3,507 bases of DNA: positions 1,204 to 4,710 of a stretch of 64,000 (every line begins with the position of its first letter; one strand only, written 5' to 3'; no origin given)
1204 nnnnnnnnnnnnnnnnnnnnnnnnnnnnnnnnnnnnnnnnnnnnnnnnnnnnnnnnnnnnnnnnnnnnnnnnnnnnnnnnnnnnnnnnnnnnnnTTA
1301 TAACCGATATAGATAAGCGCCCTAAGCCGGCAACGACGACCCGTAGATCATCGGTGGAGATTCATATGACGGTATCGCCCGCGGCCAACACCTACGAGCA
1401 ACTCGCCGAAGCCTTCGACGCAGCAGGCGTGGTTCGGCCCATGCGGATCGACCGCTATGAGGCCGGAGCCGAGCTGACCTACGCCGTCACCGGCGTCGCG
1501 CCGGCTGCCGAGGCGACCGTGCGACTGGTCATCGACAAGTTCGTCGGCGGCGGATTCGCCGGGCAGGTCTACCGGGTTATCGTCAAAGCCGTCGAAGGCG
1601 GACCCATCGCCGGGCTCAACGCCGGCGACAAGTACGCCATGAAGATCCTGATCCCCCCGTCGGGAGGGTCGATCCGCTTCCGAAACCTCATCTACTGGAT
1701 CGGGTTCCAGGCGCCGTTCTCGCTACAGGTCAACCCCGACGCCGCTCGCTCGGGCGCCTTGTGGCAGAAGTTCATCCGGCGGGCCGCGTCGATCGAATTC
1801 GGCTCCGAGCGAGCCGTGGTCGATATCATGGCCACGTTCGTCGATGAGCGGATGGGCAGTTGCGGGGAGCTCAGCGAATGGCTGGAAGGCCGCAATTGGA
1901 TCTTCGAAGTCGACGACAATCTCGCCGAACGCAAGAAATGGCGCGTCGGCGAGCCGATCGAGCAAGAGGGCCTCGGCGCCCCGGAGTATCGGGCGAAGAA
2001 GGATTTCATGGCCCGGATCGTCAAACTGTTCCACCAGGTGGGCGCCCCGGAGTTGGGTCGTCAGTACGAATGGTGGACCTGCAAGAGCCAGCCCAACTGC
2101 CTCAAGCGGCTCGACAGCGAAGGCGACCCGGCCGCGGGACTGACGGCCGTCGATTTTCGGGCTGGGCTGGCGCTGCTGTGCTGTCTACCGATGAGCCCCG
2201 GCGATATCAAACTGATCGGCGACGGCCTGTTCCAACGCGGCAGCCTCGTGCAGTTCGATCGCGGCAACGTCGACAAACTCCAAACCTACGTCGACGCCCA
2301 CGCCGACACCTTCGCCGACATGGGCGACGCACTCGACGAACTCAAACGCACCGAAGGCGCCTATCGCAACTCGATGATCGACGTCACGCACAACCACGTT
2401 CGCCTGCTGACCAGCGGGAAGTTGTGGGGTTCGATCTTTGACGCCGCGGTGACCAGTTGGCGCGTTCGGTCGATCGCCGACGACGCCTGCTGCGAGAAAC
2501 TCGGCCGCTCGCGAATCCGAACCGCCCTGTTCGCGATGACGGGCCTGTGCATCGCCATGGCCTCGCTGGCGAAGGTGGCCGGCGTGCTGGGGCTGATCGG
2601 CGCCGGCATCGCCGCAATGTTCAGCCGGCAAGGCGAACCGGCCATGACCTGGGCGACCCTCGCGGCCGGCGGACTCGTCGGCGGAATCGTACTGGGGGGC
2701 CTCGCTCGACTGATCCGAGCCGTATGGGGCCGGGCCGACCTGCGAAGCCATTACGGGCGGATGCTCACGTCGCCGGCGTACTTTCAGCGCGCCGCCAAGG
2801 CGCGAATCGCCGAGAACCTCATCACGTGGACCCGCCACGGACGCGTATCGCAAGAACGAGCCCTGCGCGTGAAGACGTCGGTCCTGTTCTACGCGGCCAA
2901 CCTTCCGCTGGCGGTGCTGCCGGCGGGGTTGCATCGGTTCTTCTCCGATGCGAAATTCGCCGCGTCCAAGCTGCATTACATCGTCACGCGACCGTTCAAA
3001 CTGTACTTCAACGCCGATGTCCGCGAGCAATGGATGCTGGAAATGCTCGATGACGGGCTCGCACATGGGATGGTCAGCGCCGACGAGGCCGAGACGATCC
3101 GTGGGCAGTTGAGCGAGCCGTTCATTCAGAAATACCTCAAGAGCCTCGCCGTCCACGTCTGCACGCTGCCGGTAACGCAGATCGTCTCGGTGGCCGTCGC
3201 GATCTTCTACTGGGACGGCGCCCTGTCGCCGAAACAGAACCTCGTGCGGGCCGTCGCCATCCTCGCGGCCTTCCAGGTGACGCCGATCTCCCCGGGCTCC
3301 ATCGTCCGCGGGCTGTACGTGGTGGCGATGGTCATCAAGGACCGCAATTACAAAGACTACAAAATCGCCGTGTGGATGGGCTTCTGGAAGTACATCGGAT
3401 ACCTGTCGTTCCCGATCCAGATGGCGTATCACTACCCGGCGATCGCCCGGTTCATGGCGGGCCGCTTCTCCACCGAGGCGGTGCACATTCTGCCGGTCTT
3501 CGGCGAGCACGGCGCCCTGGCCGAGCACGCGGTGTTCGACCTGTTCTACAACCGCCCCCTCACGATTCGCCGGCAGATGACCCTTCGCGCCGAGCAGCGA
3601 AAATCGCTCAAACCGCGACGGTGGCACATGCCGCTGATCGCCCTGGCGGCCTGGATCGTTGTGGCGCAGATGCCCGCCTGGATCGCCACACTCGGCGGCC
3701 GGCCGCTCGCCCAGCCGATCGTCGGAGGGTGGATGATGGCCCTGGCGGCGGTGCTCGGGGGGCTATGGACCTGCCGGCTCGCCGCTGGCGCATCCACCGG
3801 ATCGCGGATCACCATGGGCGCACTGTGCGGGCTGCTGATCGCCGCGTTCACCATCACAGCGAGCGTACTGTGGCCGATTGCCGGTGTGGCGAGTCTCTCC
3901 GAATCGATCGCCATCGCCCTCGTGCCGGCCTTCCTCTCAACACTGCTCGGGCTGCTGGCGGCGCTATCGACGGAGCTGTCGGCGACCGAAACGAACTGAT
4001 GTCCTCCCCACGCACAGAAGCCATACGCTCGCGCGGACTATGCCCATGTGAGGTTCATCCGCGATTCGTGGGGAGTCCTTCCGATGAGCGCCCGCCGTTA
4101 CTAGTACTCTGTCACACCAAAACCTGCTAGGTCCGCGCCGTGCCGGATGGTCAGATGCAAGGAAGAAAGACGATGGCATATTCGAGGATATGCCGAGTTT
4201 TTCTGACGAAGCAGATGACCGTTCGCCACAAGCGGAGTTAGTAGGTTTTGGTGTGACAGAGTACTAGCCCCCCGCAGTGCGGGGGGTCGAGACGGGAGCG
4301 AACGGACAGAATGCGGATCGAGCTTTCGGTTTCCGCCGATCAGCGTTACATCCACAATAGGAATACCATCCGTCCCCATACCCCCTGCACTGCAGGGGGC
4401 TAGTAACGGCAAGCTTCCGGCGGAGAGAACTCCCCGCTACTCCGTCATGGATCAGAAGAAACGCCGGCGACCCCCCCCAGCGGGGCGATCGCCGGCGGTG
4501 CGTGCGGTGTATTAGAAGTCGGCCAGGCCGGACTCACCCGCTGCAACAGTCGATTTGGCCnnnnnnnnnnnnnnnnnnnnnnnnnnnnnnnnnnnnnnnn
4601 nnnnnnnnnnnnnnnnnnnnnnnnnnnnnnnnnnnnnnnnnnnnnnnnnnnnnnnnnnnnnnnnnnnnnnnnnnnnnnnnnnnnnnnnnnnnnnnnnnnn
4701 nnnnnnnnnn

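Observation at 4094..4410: Two different TA-flanked elements nested in a palindromic convergent-terminator-like site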

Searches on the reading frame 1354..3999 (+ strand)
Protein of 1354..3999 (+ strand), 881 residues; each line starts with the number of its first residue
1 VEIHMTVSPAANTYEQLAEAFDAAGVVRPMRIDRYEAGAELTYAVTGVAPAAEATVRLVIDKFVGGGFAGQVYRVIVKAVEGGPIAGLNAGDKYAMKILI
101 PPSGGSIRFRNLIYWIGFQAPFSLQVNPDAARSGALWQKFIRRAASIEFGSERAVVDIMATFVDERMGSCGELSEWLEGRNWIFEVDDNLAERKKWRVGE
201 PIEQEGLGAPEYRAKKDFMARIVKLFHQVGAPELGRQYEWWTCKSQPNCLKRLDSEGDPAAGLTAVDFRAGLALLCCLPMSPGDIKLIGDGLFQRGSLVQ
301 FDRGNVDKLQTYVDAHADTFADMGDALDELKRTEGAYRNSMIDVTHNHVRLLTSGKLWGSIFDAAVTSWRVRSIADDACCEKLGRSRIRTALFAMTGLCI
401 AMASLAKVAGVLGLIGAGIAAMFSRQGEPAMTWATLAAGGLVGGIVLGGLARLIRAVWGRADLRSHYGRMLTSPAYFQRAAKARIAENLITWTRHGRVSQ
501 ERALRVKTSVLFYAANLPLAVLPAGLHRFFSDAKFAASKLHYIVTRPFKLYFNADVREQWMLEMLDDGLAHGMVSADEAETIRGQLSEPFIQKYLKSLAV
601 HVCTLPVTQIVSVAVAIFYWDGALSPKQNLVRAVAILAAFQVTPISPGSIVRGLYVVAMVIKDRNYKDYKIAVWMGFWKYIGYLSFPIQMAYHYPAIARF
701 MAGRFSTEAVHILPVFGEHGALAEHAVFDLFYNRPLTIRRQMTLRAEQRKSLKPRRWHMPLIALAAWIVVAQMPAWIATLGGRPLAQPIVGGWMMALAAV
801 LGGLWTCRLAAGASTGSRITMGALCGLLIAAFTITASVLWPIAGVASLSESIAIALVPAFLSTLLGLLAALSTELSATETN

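Call 9: search_protein_families(library=pfam, proteins=[window:1354-3999:+])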
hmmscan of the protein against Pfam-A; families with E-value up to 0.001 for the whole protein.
window:1354-3999:+ (881 aa): 0 families

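Call 15: find_homologous_proteins(query=window:1366-3999:+, max_evalue=1e-20)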
Query window:1366-3999:+ (877 aa): 2986 proteins with E <= 1e-20 among 8000 candidates; the best 120 are listed.
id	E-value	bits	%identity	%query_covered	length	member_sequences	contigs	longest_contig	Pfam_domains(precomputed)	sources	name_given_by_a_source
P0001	0.0e+0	1934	97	100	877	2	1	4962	-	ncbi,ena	-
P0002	0.0e+0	1342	69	100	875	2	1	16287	-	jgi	-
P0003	0.0e+0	1197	62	100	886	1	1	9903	-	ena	-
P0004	0.0e+0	1184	61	100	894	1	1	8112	-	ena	-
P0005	0.0e+0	1172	62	98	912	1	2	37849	-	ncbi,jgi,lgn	-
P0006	0.0e+0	1172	62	98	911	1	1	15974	-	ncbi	ncbi:MAG: hypothetical protein ACOC7R_03315 [Planctomycetota bacterium]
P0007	0.0e+0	1168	61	98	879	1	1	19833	-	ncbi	-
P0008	0.0e+0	1145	65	51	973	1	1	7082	-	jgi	-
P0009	0.0e+0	1045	56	100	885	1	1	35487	-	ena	-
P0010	0.0e+0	1040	58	93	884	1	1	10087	-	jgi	jgi:hypothetical protein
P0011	9.1e-297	1005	58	89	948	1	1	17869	-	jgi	jgi:hypothetical protein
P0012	2.4e-291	987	54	99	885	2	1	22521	-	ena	-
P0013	8.5e-291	985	52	100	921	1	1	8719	-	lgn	-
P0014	1.2e-290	985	57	95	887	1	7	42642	-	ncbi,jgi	-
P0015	1.1e-289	981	55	95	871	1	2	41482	-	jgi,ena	-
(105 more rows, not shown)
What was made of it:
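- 1366..3999 (+): Upstream convergent gene: 877-aa conserved hypothetical membrane protein. There are 2986 homologues at E<=1e-20, with source names from Planctomycetota, Phycisphaerae and Sedimentisphaerales (call 15).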

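Call 17: find_encoding_contigs(protein=P0001, flank=10000, max_places=5)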
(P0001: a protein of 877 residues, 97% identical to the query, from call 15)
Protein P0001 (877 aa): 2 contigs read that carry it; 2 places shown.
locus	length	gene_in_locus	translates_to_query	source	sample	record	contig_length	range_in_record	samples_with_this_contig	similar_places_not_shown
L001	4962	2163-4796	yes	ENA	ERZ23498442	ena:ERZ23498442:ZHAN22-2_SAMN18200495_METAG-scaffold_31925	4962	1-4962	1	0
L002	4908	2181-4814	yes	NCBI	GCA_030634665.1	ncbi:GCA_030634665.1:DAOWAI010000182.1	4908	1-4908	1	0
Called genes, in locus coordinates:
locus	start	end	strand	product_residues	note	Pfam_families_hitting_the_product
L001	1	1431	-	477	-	?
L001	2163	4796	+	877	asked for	-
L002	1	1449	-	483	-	?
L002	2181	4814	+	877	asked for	-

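Call 18: find_encoding_contigs(protein=P0002, flank=6000, max_places=3)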
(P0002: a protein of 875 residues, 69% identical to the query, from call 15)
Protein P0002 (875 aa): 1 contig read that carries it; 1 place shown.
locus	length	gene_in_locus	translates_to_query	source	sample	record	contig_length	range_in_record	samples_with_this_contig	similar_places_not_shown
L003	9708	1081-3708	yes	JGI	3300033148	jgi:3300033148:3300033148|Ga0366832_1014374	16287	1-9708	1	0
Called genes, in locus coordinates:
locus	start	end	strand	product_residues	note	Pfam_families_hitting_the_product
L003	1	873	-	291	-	?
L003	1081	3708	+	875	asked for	-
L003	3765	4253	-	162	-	PF04608:PgpA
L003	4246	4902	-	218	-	PF01066:CDP-OH_P_transf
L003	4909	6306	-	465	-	PF00919:UPF0004, PF04055:Radical_SAM, PF18693:TRAM_2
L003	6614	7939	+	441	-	PF03447:NAD_binding_3, PF00742:Homoserine_dh, PF01842:ACT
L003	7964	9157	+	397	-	PF01676:Metalloenzyme, PF10143:PhosphMutase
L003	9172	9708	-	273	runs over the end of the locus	PF02585:PIG-L, PF13579:Glyco_trans_4_4 (faint)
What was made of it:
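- Tried and rejected: A 69% relative has pgpA where this window has the MCP gene (call 18).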

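Call 39: find_encoding_contigs(protein=window:1366-3999:+, flank=10000, max_places=10)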
Protein window:1366-3999:+ (877 aa): no gene with exactly this product is on record in the collection.

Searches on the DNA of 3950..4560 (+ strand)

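Call 31: search_rna_families(source=window, start=3950, end=4560, threshold=evalue, max_evalue=10)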
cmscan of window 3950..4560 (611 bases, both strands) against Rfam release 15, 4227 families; matches with E-value up to 10: 4.
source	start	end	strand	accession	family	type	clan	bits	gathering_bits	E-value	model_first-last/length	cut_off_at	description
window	4262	4406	-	RF03433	mir-2576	Gene; miRNA;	-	22.1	83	0.68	1-120/120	no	mir-2576 microRNA precursor family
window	4257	4413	-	RF03965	mir-8927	Gene; miRNA;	-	18.9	160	0.33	1-145/145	no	mir-8927 microRNA precursor family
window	4248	4286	-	RF02401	ClpQY_promoter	Cis-reg;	-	16.9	42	0.33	1-39/57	no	ClpQY promoter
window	4345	4504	-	RF00232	Spi-1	Cis-reg;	-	16.9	40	0.84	1-168/168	no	Spi-1 (PU.1) 5' UTR regulatory element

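Call 49: search_dna_similar(query=window:4094-4410:+, collection=plasmids, mode=distant, max_evalue=0.01, max_rows=10)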
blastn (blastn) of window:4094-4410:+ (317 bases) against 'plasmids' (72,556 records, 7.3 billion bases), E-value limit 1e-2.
No match.
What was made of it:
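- Tried and rejected: Plasmids gave none (call 49).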

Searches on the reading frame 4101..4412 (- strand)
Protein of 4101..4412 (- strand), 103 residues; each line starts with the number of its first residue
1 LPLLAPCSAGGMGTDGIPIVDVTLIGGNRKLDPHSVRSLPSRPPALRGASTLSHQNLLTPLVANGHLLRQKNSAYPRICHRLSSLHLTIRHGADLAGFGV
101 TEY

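Call 9: search_protein_families(library=pfam, proteins=[window:4101-4412:-])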
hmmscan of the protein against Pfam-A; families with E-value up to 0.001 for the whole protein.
window:4101-4412:- (103 aa): 0 families

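Call 47: find_homologous_proteins(query=window:4104-4412:-, max_evalue=10)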
Query seq(103 aa): 11 candidates shared short words with the query, none scored E <= 10.
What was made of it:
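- On TA-duplicating bacterial MITE: MITE-a: The ORF that crosses it has no homologue (call 47).
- Tried and rejected: It found none (call 47).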
